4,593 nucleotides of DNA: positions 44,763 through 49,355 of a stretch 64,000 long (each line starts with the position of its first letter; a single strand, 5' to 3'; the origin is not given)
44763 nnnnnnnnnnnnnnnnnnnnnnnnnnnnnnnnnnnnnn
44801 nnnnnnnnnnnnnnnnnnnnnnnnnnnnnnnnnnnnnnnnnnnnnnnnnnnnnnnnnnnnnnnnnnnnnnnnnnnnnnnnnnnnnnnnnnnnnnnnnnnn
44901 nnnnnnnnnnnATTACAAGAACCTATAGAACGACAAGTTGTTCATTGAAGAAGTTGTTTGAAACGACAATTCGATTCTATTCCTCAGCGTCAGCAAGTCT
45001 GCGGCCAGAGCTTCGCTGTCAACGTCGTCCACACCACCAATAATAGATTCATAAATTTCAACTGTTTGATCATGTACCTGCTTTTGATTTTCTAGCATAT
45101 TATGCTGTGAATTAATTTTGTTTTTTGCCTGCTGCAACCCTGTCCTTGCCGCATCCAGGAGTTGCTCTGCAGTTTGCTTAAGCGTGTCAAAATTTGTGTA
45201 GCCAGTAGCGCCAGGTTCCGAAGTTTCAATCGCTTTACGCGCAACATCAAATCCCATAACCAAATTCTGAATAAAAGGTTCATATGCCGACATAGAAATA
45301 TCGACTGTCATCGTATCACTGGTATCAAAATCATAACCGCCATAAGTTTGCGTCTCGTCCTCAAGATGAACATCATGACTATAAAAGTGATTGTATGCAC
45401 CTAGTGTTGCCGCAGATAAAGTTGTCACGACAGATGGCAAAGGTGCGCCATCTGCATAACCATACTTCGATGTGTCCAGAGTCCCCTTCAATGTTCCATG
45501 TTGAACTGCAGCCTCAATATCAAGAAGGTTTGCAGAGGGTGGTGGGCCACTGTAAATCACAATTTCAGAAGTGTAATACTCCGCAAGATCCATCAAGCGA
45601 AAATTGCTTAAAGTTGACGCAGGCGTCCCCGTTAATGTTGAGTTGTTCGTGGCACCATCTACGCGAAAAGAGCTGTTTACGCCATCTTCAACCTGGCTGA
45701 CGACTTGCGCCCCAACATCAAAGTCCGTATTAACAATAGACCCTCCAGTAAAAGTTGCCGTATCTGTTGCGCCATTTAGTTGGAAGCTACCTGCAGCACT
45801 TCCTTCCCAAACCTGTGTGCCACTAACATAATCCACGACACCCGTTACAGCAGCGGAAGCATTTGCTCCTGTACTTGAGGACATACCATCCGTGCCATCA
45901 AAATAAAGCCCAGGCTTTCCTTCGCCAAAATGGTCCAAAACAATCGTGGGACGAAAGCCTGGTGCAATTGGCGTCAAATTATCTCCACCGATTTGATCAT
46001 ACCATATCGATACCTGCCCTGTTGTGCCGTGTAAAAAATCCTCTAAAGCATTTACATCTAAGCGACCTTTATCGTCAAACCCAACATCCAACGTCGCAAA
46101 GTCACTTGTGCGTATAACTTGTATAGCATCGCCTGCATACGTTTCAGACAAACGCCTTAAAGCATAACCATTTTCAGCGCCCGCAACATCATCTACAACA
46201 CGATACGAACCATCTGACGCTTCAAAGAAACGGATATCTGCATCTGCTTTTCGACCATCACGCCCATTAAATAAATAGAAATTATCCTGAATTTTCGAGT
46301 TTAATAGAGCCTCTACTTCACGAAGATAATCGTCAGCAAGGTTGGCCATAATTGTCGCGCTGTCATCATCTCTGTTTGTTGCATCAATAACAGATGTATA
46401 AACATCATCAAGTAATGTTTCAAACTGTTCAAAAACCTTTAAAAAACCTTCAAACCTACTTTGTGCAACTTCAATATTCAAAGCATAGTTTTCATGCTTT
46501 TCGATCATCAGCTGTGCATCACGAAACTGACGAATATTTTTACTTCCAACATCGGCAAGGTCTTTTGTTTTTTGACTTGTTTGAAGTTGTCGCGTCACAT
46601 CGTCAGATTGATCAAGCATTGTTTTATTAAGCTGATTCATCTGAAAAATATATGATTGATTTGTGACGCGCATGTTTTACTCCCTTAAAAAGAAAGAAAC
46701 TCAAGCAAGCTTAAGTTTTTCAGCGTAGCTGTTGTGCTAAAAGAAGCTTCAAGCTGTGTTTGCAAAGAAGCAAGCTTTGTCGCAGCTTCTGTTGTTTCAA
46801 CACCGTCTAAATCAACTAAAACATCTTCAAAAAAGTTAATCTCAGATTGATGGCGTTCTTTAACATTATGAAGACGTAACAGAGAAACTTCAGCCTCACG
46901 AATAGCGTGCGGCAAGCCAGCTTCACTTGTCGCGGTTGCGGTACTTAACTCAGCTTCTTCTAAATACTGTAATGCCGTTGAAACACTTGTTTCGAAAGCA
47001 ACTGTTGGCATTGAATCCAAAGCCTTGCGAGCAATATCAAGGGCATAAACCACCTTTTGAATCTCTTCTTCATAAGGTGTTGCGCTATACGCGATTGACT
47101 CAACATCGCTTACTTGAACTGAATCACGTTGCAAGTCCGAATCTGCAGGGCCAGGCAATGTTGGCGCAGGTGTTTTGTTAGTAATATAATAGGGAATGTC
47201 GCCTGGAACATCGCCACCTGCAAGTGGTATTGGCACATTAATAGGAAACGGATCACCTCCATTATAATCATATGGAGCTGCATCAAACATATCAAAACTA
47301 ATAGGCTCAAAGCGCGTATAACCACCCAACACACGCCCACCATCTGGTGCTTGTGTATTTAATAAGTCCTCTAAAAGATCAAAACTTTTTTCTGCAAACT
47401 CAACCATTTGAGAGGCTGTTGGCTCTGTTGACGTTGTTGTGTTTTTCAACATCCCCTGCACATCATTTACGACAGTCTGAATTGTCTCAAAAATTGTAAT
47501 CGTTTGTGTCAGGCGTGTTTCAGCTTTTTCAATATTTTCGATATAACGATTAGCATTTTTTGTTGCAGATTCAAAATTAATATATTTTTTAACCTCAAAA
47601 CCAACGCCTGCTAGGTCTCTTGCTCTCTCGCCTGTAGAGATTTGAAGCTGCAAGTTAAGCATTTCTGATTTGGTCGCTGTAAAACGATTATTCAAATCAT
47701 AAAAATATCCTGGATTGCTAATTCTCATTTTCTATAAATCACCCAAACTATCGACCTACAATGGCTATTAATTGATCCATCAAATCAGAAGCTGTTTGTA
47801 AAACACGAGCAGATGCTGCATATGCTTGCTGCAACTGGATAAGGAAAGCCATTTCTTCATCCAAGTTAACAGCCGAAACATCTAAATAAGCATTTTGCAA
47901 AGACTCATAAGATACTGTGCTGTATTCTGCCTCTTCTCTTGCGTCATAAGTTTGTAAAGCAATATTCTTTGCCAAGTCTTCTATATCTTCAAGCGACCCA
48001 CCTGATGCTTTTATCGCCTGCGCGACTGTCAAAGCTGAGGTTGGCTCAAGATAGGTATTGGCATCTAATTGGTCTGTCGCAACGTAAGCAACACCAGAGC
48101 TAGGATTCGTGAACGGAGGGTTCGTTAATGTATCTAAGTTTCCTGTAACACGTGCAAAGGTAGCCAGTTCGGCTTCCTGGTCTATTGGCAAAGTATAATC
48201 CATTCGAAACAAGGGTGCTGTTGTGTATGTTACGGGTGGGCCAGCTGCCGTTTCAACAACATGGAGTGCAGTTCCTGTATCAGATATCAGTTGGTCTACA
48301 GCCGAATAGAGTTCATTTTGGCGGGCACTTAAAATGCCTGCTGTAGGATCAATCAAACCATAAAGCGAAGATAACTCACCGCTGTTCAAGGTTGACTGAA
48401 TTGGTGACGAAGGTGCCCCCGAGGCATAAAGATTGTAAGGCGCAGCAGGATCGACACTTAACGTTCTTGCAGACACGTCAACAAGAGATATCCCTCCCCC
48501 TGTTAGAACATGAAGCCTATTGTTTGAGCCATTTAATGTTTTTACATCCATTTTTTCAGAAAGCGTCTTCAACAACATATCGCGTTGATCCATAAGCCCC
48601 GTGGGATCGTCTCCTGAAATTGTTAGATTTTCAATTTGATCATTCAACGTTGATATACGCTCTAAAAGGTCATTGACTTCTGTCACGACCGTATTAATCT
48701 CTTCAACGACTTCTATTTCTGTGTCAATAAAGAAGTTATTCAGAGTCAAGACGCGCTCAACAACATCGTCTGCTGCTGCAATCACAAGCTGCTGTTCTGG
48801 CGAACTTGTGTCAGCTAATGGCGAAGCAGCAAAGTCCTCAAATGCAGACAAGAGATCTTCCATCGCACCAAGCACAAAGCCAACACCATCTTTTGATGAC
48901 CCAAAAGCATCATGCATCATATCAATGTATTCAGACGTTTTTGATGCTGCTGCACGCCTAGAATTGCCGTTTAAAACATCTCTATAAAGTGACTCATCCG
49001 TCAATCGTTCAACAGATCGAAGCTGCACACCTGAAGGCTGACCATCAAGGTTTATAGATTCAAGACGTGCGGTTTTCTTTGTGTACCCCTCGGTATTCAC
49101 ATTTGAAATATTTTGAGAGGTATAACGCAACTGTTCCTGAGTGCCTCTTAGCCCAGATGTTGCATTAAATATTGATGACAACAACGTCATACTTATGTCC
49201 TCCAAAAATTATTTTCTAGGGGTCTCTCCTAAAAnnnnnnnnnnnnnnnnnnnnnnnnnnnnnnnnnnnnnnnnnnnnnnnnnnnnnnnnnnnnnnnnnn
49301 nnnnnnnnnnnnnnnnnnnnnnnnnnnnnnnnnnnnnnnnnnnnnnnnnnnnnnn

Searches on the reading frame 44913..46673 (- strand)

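Call 5: search_protein_families(library=pfam, proteins=[window:44913-46673:-], max_evalue=0.01)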
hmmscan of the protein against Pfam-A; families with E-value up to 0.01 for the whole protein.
window:44913-46673:- (586 aa): 1 family
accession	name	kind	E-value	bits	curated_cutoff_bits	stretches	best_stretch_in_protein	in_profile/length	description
PF09206.18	ArabFuran-catal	-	6.3e-06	25.9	25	1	172-239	19-87/315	Alpha-L-arabinofuranosidase B, catalytic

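Call 7: search_protein_families(library=ncbifam, proteins=[window:44913-46673:-], max_evalue=0.001)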
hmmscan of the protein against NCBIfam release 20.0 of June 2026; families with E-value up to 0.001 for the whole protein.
window:44913-46673:- (586 aa): 3 families
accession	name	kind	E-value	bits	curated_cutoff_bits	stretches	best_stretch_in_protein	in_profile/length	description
NF006489.0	PRK08913.1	equivalog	1e-11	44.8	217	2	21-175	23-147/303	flagellin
TIGR02550.1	flagell_flgL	equivalog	2.5e-06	27.1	127.2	1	2-141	1-141/387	flagellar hook-associated protein FlgL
NF004669.0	PRK06008.1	equivalog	8e-06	25.4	230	1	452-586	218-348/348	flagellar hook-associated family protein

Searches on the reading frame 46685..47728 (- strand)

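Call 5: search_protein_families(library=pfam, proteins=[window:46685-47728:-], max_evalue=0.01)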
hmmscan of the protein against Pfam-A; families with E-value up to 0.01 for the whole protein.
window:46685-47728:- (347 aa): 2 families
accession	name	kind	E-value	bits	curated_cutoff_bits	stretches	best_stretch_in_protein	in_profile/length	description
PF00700.27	Flagellin_C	-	0.0049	17.6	23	1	303-345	42-86/86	Bacterial flagellin C-terminal helical region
PF00669.25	Flagellin_N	-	0.0067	16.9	26.6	0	14-102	12-103/139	Bacterial flagellin N-terminal helical region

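Call 7: search_protein_families(library=ncbifam, proteins=[window:46685-47728:-], max_evalue=0.001)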
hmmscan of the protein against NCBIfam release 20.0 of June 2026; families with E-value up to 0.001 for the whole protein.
window:46685-47728:- (347 aa): 6 families
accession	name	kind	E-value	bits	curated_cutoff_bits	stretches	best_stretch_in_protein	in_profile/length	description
NF006489.0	PRK08913.1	equivalog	2.1e-27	96.3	217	1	2-345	4-302/303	flagellin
TIGR02550.1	flagell_flgL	equivalog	4.2e-19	69.2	127.2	2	2-140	1-141/387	flagellar hook-associated protein FlgL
NF004669.0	PRK06008.1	equivalog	4.5e-19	69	230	2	205-345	216-348/348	flagellar hook-associated family protein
NF005187.0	PRK06663.1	equivalog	1.6e-13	50.2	337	1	1-138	2-141/419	flagellar hook-associated protein 3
NF009361.0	PRK12717.1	equivalog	1.7e-07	30.2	407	1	1-138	1-140/524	flagellar hook-associated protein 3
NF009362.0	PRK12718.1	equivalog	7.5e-05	21.9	602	1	13-186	13-191/510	flagellar hook-associated protein FlgL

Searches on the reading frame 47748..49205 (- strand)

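Call 5: search_protein_families(library=pfam, proteins=[window:47748-49205:-], max_evalue=0.01)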
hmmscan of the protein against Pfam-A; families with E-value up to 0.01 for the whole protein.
window:47748-49205:- (485 aa): 3 families
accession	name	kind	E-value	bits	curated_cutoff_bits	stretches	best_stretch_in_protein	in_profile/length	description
PF22638.1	FlgK_D1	-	6.3e-30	104.9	28.6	1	113-302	17-206/233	Flagellar hook-associated protein FlgK helical domain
PF06429.18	Flg_bbr_C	-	3.5e-11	42.9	23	1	438-481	2-45/46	Flagellar basal body rod FlgEFG protein C-terminal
PF00460.25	Flg_bb_rod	-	0.0002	21.7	20.7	1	14-42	3-31/31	Flagella basal body rod protein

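Call 7: search_protein_families(library=ncbifam, proteins=[window:47748-49205:-], max_evalue=0.001)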
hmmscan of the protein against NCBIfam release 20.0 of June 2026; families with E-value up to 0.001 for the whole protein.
window:47748-49205:- (485 aa): 18 families
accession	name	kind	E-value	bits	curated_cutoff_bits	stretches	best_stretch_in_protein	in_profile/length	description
TIGR02492.1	flgK_ends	equivalog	1e-69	236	170.75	1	14-482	5-437/437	flagellar hook-associated protein FlgK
TIGR02488.1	flgG_G_neg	equivalog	1.3e-10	41.2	252.75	2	13-51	3-41/259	flagellar basal-body rod protein FlgG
NF004243.1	PRK05682.2-2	equivalog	2e-10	40.3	801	2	435-482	371-418/420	flagellar hook protein FlgE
NF005286.1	PRK06803.1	equivalog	3.4e-10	39.6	467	1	15-66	6-57/402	flagellar hook protein FlgE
TIGR03506.1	FlgEFG_subfam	subfamily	4.4e-10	39.8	70.25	1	11-59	2-50/351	flagellar hook-basal body complex protein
TIGR02490.1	flgF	equivalog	1e-09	38.3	178.5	1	12-70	1-56/218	flagellar basal-body rod protein FlgF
NF040922.1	flgE_Caulobact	equivalog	3.5e-09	36.2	750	1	438-482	459-503/505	flagellar hook protein FlgE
NF004241.1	PRK05682.1-5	equivalog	4.1e-09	36.1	469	1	10-47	3-40/446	flagellar hook protein FlgE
NF009278.1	PRK12636.1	equivalog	1.5e-08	34.5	350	1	9-46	2-39/263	flagellar basal body rod protein FlgG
NF009456.0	PRK12816.1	equivalog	1.7e-08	34.4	416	0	9-51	2-44/264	flagellar basal body rod protein FlgG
NF004242.0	PRK05682.2-1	equivalog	4.5e-07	29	365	1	436-483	374-421/422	flagellar hook protein FlgE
NF009275.1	PRK12632.1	equivalog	6.6e-07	29.7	170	1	8-63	4-60/130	flagellar basal body rod protein FlgC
NF004495.0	PRK05841.1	equivalog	7e-07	28.1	857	0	11-49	4-42/603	flagellar hook protein FlgE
NF004238.1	PRK05682.1-1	equivalog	9.9e-07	28.4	400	0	433-482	364-413/414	flagellar hook protein FlgE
NF009280.2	PRK12640.1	subfamily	1.8e-06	27.7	210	0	12-58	5-51/246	flagellar basal body rod protein FlgF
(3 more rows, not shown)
